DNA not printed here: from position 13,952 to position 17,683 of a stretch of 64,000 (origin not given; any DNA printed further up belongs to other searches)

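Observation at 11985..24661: Atypical 12.7-kb ABC-centred operon: one giant SBP, two permease pairs, two large accessory exoproteins, no ATPase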

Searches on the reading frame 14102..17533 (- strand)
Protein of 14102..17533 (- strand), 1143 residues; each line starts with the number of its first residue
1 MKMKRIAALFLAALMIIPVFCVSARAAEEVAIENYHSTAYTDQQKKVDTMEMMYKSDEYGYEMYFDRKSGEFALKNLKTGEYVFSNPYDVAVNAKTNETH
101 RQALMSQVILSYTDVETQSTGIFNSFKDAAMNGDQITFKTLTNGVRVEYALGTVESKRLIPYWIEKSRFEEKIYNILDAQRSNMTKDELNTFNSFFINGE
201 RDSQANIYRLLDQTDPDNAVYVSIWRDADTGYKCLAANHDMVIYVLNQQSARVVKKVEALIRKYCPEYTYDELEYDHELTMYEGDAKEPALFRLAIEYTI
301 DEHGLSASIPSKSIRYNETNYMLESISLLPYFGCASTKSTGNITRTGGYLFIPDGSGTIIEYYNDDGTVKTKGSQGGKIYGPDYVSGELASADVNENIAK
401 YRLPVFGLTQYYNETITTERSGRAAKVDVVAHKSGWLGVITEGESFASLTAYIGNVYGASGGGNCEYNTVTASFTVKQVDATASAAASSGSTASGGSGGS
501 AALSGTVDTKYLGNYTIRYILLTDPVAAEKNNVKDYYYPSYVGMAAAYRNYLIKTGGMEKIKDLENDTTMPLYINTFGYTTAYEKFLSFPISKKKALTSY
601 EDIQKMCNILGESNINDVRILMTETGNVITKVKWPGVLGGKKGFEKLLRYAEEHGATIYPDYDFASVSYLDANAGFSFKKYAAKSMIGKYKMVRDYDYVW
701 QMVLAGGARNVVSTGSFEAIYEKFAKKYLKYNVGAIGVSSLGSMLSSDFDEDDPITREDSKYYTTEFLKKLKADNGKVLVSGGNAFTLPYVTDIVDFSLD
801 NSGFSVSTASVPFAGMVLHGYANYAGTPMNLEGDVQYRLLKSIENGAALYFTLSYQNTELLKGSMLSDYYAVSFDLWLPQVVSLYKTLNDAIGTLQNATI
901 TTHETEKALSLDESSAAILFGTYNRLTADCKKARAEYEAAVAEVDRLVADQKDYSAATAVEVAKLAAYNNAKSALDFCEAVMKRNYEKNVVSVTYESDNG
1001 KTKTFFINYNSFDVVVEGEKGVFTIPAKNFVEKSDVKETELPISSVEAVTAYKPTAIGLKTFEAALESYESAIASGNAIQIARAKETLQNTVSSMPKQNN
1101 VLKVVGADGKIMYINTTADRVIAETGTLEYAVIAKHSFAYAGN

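Call 3: search_protein_families(library=pfam, proteins=[window:14102-17533:-], max_evalue=0.01)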
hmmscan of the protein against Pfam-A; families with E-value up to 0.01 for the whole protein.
window:14102-17533:- (1143 aa): 2 families
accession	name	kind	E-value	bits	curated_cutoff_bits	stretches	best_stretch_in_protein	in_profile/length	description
PF18952.6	DUF5696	-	3.9e-121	405.9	25.6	1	273-905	4-575/612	Family of unknown function (DUF5696)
PF10694.14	DUF2500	-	0.0055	17.6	33.5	0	979-1031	49-99/102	Protein of unknown function (DUF2500)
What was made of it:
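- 14102..17533 (-): Secreted DUF5696 protein (1143 aa) with GH129/GH101-like architecture: N-terminal beta domains, (beta/alpha)8 barrel at about residues 541-905, C-terminal helical hairpin and beta domains. PF18952 scores E 4e-121 (call 3).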

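Call 7: search_protein_families(library=ncbifam, proteins=[window:14102-17533:-], max_evalue=0.01)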
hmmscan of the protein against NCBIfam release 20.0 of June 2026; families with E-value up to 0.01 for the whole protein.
window:14102-17533:- (1143 aa): 0 families

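Call 8: search_solved_structures(query=window:14102-17533:-, max_evalue=1, show_alignments=2)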
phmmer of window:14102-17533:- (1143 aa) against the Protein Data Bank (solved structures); distinct sequences matched with E-value up to 1: 1.
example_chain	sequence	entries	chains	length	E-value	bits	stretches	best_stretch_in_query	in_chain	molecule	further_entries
6c3a_A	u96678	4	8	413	0.31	12.1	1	639-724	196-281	Uncharacterized protein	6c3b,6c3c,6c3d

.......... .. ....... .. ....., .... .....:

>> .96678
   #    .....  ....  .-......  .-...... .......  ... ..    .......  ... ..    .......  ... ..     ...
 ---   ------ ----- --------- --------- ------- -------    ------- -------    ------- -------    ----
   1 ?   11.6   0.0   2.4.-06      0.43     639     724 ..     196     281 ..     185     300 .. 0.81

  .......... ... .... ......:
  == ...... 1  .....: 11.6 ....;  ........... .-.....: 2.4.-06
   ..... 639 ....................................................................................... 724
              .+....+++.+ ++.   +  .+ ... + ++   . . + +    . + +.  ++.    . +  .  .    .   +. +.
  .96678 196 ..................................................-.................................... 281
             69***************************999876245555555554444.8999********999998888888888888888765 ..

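Call 10: find_homologous_proteins(query=window:14102-17533:-, max_evalue=0.00001)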
Query window:14102-17533:- (1143 aa): 298 proteins with E <= 0.00001 among 8000 candidates; the best 120 are listed.
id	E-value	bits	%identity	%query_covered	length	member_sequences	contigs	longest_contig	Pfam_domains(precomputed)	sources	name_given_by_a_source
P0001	0.0e+0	2538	100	100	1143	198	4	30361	PF18952.7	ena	-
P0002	0.0e+0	2275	88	100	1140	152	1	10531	PF18952.7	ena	-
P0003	0.0e+0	1962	76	100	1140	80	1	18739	PF18952.7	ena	-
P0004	0.0e+0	1948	75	100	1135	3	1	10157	PF18952.7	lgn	-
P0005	0.0e+0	1941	75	100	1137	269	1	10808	PF18952.7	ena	-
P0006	0.0e+0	1938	75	100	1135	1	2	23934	PF18952.7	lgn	-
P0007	0.0e+0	1322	55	100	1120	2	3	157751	PF18952.7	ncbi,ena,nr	ncbi:MAG: hypothetical protein IJR55_03555 [Clostridia bacterium]|nr:hypothetical protein [Clostridi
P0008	0.0e+0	1269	53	100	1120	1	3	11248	PF18952.7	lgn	-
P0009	0.0e+0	1209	52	100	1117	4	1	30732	PF18952.7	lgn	-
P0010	0.0e+0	1129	50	99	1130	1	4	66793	PF18952.7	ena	-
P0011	0.0e+0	1129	50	99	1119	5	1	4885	PF18952.7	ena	-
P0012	0.0e+0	1113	48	100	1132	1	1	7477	PF18952.7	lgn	-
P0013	0.0e+0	1110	49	99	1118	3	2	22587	PF18952.7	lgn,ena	-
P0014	0.0e+0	1072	47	100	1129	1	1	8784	PF18952.7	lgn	-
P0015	0.0e+0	1067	48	99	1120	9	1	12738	PF18952.7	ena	-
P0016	0.0e+0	1050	48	99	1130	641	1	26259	PF18952.7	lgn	-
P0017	0.0e+0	1042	47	99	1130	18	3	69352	PF18952.7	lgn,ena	-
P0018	0.0e+0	1039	46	100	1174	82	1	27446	PF18952.7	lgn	-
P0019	0.0e+0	1034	48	100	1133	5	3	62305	PF18952.7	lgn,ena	-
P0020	0.0e+0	1024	46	99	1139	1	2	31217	PF18952.7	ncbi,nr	ncbi:MAG: DUF5696 domain-containing protein [Clostridia bacterium]|nr:DUF5696 domain-containing prot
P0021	0.0e+0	1022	45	100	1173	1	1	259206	PF18952.7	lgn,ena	-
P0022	0.0e+0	1019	46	100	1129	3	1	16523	PF18952.7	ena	-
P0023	0.0e+0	1016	46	100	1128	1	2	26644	PF18952.7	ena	-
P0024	1.6e-298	1011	45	100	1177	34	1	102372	PF18952.7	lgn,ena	-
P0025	5.0e-298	1010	46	100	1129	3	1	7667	PF18952.7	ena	-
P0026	3.3e-297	1007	46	100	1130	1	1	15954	PF18952.7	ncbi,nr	ncbi:MAG: hypothetical protein KBS59_03700 [Clostridiales bacterium]|nr:hypothetical protein [Clostr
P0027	1.8e-296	1005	46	100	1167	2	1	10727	PF18952.7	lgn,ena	-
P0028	2.1e-296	1004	46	100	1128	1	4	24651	PF18952.7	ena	-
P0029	2.7e-296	1004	45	100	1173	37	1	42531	PF18952.7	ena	-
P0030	5.8e-296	1003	46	100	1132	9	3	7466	PF18952.7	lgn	-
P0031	3.1e-295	1000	46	100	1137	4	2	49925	PF18952.7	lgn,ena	-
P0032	1.8e-294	998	45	100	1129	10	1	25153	PF18952.7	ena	-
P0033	5.3e-294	996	46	100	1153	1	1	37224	PF18952.7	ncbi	-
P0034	1.2e-293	995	45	100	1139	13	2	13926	PF18952.7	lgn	-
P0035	2.3e-293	994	45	99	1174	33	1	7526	PF18952.7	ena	-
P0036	5.7e-293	993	45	100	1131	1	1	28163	PF18952.7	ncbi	-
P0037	1.7e-292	991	46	99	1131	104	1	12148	PF18952.7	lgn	-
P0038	2.0e-290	985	45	100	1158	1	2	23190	PF18952.7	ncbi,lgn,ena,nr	ncbi:MAG: hypothetical protein IJV98_07780 [Clostridia bacterium]|nr:hypothetical protein [Clostridi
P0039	7.9e-290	983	45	100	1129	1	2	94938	PF18952.7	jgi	-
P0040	6.5e-289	980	45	100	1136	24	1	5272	PF18952.7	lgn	-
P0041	2.9e-288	977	45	100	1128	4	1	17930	PF18952.7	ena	-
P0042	7.0e-288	976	45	100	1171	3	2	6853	PF18952.7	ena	-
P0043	8.9e-288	976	44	100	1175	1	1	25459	PF18952.7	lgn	-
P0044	4.0e-286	970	44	100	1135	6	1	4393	PF18952.7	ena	-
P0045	1.0e-284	966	44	100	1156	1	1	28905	PF18952.7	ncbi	-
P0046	2.5e-284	964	45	100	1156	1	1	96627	PF18952.7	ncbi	-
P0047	3.5e-284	964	44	100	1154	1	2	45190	PF18952.7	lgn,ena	-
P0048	6.6e-284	963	44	100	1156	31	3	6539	PF18952.7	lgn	-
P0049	1.5e-283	962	45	100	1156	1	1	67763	PF18952.7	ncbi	-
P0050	2.8e-283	961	44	100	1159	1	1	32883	PF18952.7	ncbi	-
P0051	4.0e-282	957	45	100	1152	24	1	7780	PF18952.7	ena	-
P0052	3.0e-281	954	44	100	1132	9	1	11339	PF18952.7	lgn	-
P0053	3.1e-281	954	44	100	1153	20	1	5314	PF18952.7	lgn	-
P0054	7.4e-279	946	44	100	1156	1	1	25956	PF18952.7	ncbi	-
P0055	9.0e-279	946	44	100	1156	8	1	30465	PF18952.7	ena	-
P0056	4.7e-278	944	44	100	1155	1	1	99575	PF18952.7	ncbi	-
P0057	1.7e-277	942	44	100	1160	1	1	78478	PF18952.7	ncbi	-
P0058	3.6e-277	941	44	100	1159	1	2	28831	PF18952.7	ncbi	-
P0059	1.6e-276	938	44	100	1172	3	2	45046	PF18952.7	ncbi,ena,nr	ncbi:MAG: hypothetical protein IJW87_06465 [Clostridia bacterium]|nr:hypothetical protein [Clostridi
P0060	8.5e-276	936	45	100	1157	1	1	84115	PF18952.7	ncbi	-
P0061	1.6e-275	935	43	100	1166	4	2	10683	PF18952.7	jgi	-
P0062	2.0e-275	935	44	98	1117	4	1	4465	PF18952.7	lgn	-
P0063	3.7e-275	934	44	98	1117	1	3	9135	PF18952.7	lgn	-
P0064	8.7e-275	933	43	100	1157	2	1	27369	PF18952.7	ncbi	-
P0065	1.1e-274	932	43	100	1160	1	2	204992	PF18952.7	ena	-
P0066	2.8e-274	931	44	100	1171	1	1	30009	PF18952.7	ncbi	-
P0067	1.1e-273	929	43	100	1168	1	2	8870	PF18952.7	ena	-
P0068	2.4e-273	928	43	100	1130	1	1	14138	PF18952.7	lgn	-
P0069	3.4e-273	927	43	100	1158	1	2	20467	PF18952.7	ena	-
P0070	3.6e-273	927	44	99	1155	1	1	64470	PF18952.7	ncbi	-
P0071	5.2e-272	924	43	100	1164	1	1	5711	PF18952.7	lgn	-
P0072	8.8e-272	923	43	100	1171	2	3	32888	PF18952.7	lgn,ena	-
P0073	2.0e-271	922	42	100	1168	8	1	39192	PF18952.7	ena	-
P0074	5.4e-271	920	43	100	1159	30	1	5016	PF18952.7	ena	-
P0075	6.0e-270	917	43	100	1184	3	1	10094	PF18952.7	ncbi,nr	ncbi:MAG: hypothetical protein IKM00_03965 [Clostridia bacterium]|nr:hypothetical protein [Clostridi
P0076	8.2e-270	916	43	100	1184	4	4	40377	PF18952.7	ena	-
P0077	1.9e-269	915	43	100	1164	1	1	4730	PF18952.7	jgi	-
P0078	9.0e-269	913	43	100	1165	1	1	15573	PF18952.7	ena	-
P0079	7.0e-268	910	43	100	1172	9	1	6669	PF18952.7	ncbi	-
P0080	7.6e-267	906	43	100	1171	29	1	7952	PF18952.7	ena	-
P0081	7.3e-266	903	42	100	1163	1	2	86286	PF18952.7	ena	-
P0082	9.7e-266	903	42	99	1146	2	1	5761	PF18952.7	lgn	-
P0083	1.2e-265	902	43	100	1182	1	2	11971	PF18952.7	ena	-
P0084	1.3e-264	899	42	100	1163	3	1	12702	PF18952.7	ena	-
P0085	3.0e-264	898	42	100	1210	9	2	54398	PF18952.7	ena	-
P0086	3.5e-263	894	43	100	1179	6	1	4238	PF18952.7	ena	-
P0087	2.3e-262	892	42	100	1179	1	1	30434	PF18952.7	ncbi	-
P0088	2.6e-261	888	41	100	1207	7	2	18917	PF18952.7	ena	-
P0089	2.6e-261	888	42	100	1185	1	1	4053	PF18952.7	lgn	-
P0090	6.6e-261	887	43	100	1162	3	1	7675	PF18952.7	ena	-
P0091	9.5e-261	886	42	100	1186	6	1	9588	PF18952.7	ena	-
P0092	5.0e-260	884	45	90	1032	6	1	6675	PF18952.7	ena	-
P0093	2.0e-259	882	41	100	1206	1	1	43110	PF18952.7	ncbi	-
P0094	3.1e-259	881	42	100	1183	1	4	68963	PF18952.7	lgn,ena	-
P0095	4.6e-259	881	42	100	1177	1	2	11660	PF18952.7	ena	-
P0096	6.6e-257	874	42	100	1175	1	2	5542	PF18952.7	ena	-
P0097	8.2e-257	873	43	100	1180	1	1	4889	PF18952.7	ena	-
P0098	9.7e-257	873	41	100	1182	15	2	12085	PF18952.7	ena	-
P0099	1.2e-253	863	40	100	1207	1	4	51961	PF18952.7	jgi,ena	-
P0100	3.9e-250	851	41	99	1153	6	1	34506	PF18952.7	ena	-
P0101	7.7e-245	834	40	100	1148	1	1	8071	PF18952.7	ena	-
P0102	6.5e-244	831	41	100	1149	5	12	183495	PF18952.7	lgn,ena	-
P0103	8.0e-244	830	41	100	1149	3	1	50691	PF18952.7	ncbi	-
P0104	5.2e-243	828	41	99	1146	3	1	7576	PF18952.7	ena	-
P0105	8.9e-243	827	41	100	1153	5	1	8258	PF18952.7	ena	-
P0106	2.5e-236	805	41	100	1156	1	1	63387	PF18952.7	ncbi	-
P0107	7.2e-232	791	41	100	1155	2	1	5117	PF18952.7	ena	-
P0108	3.6e-228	778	40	100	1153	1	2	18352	PF18952.7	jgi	-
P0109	4.5e-228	778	40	100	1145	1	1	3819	PF18952.7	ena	-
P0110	4.6e-228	778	40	100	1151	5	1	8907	PF18952.7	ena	-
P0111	2.7e-227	776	39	99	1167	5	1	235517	PF18952.7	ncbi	-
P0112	2.7e-227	776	40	100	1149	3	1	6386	PF18952.7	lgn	-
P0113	8.2e-226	771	40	100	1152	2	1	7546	PF18952.7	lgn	-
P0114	1.6e-225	770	39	99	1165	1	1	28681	PF18952.7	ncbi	-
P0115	2.1e-221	756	39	100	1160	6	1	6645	PF18952.7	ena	-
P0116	7.2e-221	754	39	100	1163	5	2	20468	PF18952.7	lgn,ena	-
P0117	3.1e-215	736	39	99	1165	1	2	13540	PF18952.7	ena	-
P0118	4.3e-164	566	37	87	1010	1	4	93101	PF18952.7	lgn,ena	-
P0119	5.1e-163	563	36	90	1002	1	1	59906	PF18952.7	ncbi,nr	ncbi:MAG: hypothetical protein IJU57_06715 [Clostridia bacterium]|nr:hypothetical protein [Clostridi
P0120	8.1e-163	562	35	90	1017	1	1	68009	PF18952.7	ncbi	-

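Call 12: find_encoding_contigs(protein=P0021, flank=10000, max_places=2)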
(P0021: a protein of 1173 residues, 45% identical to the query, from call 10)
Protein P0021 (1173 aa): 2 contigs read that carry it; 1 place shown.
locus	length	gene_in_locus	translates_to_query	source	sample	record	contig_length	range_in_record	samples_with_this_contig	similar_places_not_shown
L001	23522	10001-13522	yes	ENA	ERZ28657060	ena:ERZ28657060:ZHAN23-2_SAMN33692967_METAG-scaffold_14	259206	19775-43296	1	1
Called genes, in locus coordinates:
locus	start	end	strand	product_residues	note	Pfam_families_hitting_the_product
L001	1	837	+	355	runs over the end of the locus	PF01408:GFO_IDH_MocA, PF22725:GFO_IDH_MocA_C3, PF02894:GFO_IDH_MocA_C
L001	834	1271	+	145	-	PF00075:RNase_H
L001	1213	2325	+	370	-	PF03054:tRNA_Me_trans, PF20259:tRNA_Me_trans_M, PF20258:tRNA_Me_trans_C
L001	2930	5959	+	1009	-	PF01547:SBP_bac_1, PF13416:SBP_bac_8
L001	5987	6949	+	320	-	PF00528:BPD_transp_1 (faint)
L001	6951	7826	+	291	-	PF00528:BPD_transp_1 (weak)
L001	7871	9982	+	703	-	PF01436:NHL (faint), PF04893:Yip1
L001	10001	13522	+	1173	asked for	PF18952:DUF5696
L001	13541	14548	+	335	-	-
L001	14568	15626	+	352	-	PF00528:BPD_transp_1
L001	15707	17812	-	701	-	PF08757:CotH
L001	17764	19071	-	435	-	PF00149:Metallophos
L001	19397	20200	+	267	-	PF02811:PHP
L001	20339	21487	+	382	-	PF00465:Fe-ADH, PF13685:Fe-ADH_2, PF25137:ADH_Fe_C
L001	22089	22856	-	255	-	PF01381:HTH_3, PF07022:Phage_CI_repr (faint), PF12844:HTH_19, PF13443:HTH_26, PF13560:HTH_31 (weak)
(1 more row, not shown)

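Call 14: find_encoding_contigs(protein=P0111, flank=10000, max_places=2)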
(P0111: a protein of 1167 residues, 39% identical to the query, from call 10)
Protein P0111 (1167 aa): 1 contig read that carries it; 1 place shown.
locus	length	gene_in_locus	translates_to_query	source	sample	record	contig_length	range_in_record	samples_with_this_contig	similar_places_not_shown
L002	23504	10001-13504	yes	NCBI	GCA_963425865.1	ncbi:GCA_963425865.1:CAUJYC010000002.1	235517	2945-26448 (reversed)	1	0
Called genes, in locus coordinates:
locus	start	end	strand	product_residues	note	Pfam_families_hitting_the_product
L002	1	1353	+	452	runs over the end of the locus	PF02347:GDC-P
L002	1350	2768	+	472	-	PF02347:GDC-P, PF21478:GcvP2_C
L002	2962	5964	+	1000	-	PF01547:SBP_bac_1, PF13416:SBP_bac_8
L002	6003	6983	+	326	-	PF00528:BPD_transp_1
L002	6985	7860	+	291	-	PF00528:BPD_transp_1 (weak)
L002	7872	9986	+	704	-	PF01436:NHL (faint), PF04893:Yip1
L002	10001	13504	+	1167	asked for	PF18952:DUF5696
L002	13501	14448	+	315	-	PF00528:BPD_transp_1 (faint)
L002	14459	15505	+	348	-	PF00528:BPD_transp_1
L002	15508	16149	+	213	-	PF13580:SIS_2, PF01380:SIS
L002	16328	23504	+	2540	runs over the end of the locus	PF06165:GH94_b-supersand (weak), PF17167:Glyco_hydro_94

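Call 15: find_encoding_contigs(protein=P0118, flank=10000, max_places=2)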
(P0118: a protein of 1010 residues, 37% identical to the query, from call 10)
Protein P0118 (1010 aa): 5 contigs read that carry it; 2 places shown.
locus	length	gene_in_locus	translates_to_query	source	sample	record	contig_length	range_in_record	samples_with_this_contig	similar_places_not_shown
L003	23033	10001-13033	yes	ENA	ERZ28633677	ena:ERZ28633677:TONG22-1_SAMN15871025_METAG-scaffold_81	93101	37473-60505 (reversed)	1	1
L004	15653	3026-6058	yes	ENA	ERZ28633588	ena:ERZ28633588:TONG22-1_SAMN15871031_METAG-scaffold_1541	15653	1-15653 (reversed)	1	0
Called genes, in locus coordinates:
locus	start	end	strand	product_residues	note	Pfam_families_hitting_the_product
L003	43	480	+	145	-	PF00075:RNase_H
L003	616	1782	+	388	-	PF00266:Aminotran_5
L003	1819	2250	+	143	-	PF01592:NifU_N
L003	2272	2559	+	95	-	-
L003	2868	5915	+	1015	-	PF01547:SBP_bac_1, PF13416:SBP_bac_8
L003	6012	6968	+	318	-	PF00528:BPD_transp_1 (weak)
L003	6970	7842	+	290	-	PF00528:BPD_transp_1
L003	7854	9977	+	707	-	-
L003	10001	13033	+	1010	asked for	PF18952:DUF5696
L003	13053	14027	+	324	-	PF00528:BPD_transp_1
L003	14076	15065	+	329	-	PF00528:BPD_transp_1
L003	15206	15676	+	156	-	PF11188:DUF2975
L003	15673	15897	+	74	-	PF13443:HTH_26, PF01381:HTH_3 (weak)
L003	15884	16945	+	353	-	PF01266:DAO (faint), PF01494:FAD_binding_3 (faint)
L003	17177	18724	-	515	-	PF02310:B12-binding, PF04055:Radical_SAM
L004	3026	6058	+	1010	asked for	PF18952:DUF5696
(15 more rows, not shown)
